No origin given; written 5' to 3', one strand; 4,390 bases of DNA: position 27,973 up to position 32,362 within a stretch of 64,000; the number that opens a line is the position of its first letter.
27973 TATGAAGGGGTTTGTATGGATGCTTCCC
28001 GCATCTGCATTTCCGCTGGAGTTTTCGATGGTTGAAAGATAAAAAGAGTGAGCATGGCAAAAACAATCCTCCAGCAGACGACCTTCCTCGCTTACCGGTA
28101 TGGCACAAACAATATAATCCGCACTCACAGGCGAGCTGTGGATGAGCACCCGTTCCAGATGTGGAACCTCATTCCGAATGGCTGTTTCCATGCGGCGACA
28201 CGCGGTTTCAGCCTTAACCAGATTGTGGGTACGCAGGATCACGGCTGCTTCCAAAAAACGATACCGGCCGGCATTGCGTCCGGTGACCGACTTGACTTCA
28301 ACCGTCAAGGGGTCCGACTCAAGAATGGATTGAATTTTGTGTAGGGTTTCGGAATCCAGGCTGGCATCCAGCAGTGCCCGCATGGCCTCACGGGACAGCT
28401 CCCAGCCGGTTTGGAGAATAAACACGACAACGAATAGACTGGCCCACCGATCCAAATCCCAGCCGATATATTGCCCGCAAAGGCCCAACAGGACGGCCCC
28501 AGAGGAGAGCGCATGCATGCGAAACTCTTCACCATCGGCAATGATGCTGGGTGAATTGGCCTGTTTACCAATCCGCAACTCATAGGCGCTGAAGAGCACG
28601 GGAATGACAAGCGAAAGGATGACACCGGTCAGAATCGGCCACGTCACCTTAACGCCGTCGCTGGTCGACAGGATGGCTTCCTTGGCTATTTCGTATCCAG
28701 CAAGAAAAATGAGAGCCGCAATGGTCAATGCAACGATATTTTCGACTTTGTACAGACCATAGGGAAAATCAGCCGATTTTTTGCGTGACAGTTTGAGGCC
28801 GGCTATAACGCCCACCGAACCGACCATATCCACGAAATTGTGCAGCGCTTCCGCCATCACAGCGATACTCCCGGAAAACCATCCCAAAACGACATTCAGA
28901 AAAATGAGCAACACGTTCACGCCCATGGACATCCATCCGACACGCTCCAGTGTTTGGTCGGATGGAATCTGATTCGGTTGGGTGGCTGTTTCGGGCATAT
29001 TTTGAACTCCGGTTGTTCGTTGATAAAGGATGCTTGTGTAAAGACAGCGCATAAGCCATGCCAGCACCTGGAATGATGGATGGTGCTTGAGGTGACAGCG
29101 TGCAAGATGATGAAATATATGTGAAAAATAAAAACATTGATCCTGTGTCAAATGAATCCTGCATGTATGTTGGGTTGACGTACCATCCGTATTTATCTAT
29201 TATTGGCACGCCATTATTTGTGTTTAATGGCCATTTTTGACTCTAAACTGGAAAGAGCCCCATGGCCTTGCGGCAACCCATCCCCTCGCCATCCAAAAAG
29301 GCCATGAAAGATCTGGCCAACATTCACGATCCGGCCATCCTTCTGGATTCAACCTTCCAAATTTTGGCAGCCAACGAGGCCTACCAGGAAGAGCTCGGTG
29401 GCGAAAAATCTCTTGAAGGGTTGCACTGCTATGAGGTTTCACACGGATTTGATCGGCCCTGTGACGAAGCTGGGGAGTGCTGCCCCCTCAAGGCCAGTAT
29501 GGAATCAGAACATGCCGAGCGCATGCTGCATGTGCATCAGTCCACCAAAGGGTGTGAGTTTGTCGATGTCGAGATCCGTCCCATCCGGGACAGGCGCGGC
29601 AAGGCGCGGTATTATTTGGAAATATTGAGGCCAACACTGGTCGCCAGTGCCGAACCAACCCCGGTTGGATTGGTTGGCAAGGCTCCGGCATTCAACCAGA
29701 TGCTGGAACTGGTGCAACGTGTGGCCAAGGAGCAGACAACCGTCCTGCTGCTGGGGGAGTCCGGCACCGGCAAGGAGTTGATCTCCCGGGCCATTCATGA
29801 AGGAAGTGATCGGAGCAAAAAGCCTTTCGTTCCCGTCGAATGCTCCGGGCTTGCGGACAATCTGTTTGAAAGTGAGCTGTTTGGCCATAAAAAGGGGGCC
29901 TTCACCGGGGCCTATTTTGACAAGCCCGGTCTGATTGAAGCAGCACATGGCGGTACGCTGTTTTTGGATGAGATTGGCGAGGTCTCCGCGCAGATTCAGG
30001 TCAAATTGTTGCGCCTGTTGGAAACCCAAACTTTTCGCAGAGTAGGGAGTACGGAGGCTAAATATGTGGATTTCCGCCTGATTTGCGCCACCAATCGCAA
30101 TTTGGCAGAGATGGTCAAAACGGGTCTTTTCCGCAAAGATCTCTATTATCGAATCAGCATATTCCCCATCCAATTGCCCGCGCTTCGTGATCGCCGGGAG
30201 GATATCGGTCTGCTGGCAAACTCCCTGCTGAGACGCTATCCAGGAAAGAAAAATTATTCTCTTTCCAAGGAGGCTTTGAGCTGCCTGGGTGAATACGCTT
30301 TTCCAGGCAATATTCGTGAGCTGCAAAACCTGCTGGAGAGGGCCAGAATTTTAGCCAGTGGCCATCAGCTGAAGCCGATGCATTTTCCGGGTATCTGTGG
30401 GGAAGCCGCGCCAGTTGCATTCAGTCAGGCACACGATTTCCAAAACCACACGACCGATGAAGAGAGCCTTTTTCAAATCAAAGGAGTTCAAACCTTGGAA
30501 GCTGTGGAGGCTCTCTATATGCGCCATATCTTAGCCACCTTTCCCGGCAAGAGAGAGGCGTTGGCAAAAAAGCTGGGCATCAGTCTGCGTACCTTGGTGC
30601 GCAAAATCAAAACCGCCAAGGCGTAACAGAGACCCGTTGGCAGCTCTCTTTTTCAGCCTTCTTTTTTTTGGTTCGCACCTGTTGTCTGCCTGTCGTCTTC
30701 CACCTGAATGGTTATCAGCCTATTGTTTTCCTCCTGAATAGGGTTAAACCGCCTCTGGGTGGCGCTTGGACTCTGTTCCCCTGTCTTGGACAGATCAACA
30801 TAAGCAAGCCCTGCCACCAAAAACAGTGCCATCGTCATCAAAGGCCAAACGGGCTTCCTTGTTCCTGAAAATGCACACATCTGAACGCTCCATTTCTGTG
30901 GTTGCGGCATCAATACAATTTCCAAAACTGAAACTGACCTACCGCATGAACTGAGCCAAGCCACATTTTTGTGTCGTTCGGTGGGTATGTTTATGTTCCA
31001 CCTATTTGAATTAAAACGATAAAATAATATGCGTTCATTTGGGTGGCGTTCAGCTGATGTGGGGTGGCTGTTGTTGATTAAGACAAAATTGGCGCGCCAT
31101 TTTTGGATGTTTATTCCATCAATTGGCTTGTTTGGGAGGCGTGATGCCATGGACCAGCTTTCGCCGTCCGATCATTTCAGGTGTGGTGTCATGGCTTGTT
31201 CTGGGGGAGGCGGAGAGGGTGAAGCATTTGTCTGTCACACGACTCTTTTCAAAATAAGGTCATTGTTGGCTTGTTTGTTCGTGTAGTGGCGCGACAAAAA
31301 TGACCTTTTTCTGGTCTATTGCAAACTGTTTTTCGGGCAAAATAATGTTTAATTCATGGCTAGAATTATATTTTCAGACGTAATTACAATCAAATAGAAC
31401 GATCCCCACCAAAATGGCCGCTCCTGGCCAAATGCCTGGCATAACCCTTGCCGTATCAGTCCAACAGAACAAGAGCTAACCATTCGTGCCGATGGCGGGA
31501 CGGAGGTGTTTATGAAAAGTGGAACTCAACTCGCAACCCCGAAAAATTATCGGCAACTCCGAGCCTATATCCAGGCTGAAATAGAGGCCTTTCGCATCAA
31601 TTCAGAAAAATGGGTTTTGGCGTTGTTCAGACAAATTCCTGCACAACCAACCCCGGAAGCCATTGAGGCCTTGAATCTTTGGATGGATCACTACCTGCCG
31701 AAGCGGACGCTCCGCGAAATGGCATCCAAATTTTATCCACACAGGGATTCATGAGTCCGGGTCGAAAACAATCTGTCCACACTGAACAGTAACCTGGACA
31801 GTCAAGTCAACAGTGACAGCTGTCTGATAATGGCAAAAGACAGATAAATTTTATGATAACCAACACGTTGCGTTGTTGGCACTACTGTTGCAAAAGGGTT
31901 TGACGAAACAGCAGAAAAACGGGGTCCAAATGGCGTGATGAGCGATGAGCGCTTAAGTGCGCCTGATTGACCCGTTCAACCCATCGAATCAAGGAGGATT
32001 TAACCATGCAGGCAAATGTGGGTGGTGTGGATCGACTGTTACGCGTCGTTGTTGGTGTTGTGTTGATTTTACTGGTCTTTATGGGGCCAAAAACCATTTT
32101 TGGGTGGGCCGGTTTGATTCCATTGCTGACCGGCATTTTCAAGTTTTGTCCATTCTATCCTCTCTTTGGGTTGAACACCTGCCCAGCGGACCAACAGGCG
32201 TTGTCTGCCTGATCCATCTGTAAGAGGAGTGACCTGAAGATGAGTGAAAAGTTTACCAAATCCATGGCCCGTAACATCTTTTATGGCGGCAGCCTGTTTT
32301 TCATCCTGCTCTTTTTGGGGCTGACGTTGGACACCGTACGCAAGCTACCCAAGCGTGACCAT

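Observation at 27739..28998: CDF metal transporter fused to a NifX/NifB-like cofactor-binding domain, first gene of a putative sigma-54 operon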

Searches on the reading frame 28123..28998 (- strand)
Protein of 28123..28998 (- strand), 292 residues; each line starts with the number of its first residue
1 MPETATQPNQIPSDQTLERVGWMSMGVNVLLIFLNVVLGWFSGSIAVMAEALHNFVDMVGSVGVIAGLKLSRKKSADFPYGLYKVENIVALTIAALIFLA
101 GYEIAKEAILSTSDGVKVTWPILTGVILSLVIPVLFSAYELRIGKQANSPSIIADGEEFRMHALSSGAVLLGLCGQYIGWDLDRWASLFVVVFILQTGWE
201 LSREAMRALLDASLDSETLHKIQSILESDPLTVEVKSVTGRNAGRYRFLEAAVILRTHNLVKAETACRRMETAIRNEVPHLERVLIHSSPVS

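Call 77: search_protein_representatives(protein=window:28123-28998:-)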
Query: 292 residues. Proteins with E-value up to 0.001 (for the whole library): 8285; up to 1e-10: 3175; up to 1e-30: 138. The best 150 are listed.
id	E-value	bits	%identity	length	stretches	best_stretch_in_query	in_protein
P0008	1.1e-115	402.2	67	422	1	11-291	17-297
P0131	2.6e-81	289.5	51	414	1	17-288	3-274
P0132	2.7e-76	273.1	48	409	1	18-290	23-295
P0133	8.9e-70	251.7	44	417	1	14-290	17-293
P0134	7.9e-68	245.3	44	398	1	15-290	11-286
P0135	2.4e-66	240.4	40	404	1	17-291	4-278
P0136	2.5e-66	240.4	44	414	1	18-290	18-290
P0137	6.4e-65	235.8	43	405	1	18-291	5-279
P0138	2.8e-64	233.7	43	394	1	17-291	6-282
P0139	1.1e-63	231.7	45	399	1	22-286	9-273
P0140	1.1e-63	231.7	43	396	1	18-290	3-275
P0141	1.3e-63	231.5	46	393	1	16-250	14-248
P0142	2.6e-63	230.5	42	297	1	17-291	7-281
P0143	4.3e-62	226.5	41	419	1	14-291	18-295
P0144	1.1e-61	225.2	31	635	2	12-286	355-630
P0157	6.0e-56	206.3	40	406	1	6-290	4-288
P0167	9.8e-54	199.1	39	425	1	18-290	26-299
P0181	2.7e-50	187.8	39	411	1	19-290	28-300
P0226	5.5e-37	144.1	35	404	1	30-287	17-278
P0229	4.8e-36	141.0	33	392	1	26-290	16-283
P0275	4.1e-30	121.6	29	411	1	17-291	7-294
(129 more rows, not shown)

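Call 81: list_cluster_members(proteins=[P0167, P0226, P0229, P0275, P0135, P0157, P0133, P0143, P0181, P0131])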
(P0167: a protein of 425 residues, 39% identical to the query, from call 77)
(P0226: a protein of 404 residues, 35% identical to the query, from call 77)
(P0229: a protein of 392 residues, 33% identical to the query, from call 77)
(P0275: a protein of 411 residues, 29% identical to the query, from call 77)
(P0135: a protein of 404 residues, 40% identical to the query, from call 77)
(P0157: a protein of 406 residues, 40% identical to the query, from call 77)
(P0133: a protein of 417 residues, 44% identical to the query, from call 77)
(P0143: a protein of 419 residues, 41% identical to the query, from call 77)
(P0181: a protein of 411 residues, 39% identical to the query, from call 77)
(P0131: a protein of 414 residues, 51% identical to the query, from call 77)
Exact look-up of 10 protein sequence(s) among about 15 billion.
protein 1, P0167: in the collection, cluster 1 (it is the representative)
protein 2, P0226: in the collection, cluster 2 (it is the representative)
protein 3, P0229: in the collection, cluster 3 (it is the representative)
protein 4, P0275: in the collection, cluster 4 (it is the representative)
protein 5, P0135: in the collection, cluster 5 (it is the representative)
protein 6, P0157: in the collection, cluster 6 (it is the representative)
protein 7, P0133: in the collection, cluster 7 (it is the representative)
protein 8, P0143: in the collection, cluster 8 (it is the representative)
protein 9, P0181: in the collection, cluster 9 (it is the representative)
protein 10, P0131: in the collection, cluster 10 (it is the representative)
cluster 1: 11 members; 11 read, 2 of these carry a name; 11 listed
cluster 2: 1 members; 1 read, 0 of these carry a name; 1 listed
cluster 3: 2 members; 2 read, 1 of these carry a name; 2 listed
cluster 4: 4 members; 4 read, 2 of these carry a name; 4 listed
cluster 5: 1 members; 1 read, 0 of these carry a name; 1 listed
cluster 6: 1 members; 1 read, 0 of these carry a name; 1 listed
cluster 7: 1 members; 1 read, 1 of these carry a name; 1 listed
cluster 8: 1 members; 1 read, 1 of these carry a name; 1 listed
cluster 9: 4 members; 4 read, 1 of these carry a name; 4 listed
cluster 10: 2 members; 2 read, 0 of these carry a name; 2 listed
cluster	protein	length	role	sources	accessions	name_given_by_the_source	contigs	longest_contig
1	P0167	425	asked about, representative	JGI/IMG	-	cation diffusion facilitator family transporter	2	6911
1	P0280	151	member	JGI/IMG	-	predicted Fe-Mo cluster-binding NifX family protein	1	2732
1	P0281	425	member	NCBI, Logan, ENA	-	-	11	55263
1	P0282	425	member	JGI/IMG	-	-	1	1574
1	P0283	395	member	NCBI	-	-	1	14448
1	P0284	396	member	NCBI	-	-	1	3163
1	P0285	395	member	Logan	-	-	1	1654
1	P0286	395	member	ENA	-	-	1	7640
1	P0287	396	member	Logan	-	-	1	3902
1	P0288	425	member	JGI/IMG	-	-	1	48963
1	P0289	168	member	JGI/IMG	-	-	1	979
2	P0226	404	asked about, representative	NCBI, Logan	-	-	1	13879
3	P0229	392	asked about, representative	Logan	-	-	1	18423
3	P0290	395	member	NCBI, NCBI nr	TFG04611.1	MAG: cation diffusion facilitator family transporter [Promethearchaeota archaeon] | MAG: cation diffusion facilitator family transporter [Candidatus Lokiarchaeota archaeon]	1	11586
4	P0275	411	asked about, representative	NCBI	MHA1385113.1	MAG: cation diffusion facilitator family transporter [Candidatus Helarchaeota archaeon]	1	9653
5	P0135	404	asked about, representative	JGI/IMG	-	-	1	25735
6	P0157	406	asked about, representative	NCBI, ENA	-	-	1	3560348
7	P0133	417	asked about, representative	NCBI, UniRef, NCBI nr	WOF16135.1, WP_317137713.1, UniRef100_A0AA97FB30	cation diffusion facilitator family transporter [Methanoplanus sp. FWC-SCC4] | Cation diffusion facilitator family transporter n=1 Tax=Methanochimaera problematica ...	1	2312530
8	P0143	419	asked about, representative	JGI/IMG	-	cation diffusion facilitator family transporter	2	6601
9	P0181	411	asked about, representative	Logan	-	-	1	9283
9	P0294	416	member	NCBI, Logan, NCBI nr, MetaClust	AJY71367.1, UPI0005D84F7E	hypothetical protein RW64_18310 [Geobacter sulfurreducens] | status=active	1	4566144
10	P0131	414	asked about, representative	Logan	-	-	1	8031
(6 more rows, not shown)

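Call 96: find_encoding_contigs(protein=P0294, flank=8000, max_places=1)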
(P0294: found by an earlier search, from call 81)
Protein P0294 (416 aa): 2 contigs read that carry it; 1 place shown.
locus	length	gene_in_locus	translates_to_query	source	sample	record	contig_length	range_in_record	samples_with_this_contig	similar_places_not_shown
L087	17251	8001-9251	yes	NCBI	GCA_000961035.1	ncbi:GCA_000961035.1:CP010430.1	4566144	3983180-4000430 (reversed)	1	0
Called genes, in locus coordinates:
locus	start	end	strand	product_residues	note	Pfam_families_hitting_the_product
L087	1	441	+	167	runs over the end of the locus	PF00210:Ferritin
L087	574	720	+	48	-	PF00578:AhpC-TSA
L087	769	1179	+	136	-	PF00578:AhpC-TSA, PF10417:1-cysPrx_C (weak)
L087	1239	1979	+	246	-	PF02535:Zip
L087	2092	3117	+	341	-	PF00155:Aminotran_1_2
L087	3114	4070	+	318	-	PF00005:ABC_tran, PF13304:AAA_21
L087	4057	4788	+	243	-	PF01061:ABC2_membrane, PF12698:ABC2_membrane_3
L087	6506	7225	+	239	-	PF00753:Lactamase_B, PF23023:Anti-Pycsar_Apyc1, PF12706:Lactamase_B_2 (weak)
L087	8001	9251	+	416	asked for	PF01545:Cation_efflux, PF16916:ZT_dimer, PF02579:Nitro_FeMo-Co (weak)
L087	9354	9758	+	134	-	PF02566:OsmC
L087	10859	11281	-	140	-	-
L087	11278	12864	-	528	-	PF00239:Resolvase, PF07508:Recombinase, PF13408:Zn_ribbon_recom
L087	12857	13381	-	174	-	PF11149:DUF2924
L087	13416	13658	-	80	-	-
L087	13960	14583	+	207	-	PF01726:LexA_DNA_bind, PF12802:MarR_2 (weak), PF00717:Peptidase_S24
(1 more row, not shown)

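Call 97: find_encoding_contigs(protein=P0133, flank=8000, max_places=1)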
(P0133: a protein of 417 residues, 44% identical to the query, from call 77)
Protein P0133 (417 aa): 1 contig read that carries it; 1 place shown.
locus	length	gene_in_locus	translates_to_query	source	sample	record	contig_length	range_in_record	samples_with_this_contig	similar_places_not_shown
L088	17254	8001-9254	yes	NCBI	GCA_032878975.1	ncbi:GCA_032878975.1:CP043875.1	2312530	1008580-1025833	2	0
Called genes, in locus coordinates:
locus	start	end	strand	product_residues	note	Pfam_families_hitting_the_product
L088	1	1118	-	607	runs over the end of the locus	-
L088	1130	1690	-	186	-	PF04011:LemA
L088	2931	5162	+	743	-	PF02463:SMC_N (weak), PF11398:DUF2813 (weak), PF13175:AAA_15, PF13476:AAA_23 (weak), PF13304:AAA_21 (faint), PF20469:OLD-like_TOPRIM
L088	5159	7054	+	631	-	PF00580:UvrD-helicase, PF13086:AAA_11 (faint), PF13245:AAA_19, PF13361:UvrD_C (faint)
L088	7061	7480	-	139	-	-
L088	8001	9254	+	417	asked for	PF01545:Cation_efflux, PF16916:ZT_dimer, PF02579:Nitro_FeMo-Co (weak)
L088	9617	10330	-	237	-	PF01261:AP_endonuc_2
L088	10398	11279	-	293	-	PF01656:CbiA, PF10609:ParA (weak), PF13614:AAA_31 (faint), PF13237:Fer4_10, PF14697:Fer4_21, PF12838:Fer4_7, PF13187:Fer4_9 (weak), PF00037:Fer4 (weak), +2 more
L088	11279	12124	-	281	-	PF00142:Fer4_NifH (faint), PF01656:CbiA, PF02374:ArsA_ATPase (faint), PF10609:ParA, PF13614:AAA_31, PF00037:Fer4 (faint), PF13237:Fer4_10 (faint), PF13187:Fer4_9 (weak)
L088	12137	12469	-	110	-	PF02579:Nitro_FeMo-Co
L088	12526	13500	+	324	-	PF04055:Radical_SAM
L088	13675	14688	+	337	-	PF00989:PAS (weak), PF13188:PAS_8 (faint), PF13426:PAS_9 (weak), PF00989:PAS, PF08448:PAS_4, PF13426:PAS_9, PF08447:PAS_3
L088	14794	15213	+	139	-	PF01243:PNPOx_N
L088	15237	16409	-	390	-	PF00764:Arginosuc_synth, PF20979:Arginosuc_syn_C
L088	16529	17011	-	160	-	-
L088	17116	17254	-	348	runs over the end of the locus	PF05343:Peptidase_M42, PF01546:Peptidase_M20 (weak)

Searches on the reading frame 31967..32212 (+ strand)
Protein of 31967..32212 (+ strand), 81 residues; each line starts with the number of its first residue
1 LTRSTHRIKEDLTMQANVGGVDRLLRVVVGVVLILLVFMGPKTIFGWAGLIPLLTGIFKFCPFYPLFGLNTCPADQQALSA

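Call 3: search_protein_families(library=pfam, proteins=[window:31967-32212:+], max_evalue=0.1)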
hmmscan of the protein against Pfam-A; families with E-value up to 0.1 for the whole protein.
window:31967-32212:+ (81 aa): 1 family
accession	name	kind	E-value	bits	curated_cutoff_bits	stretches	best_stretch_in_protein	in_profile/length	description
PF11127.14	YgaP-like_TM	-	7e-23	81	25.3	1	14-74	1-65/66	Inner membrane protein YgaP-like, transmembrane domain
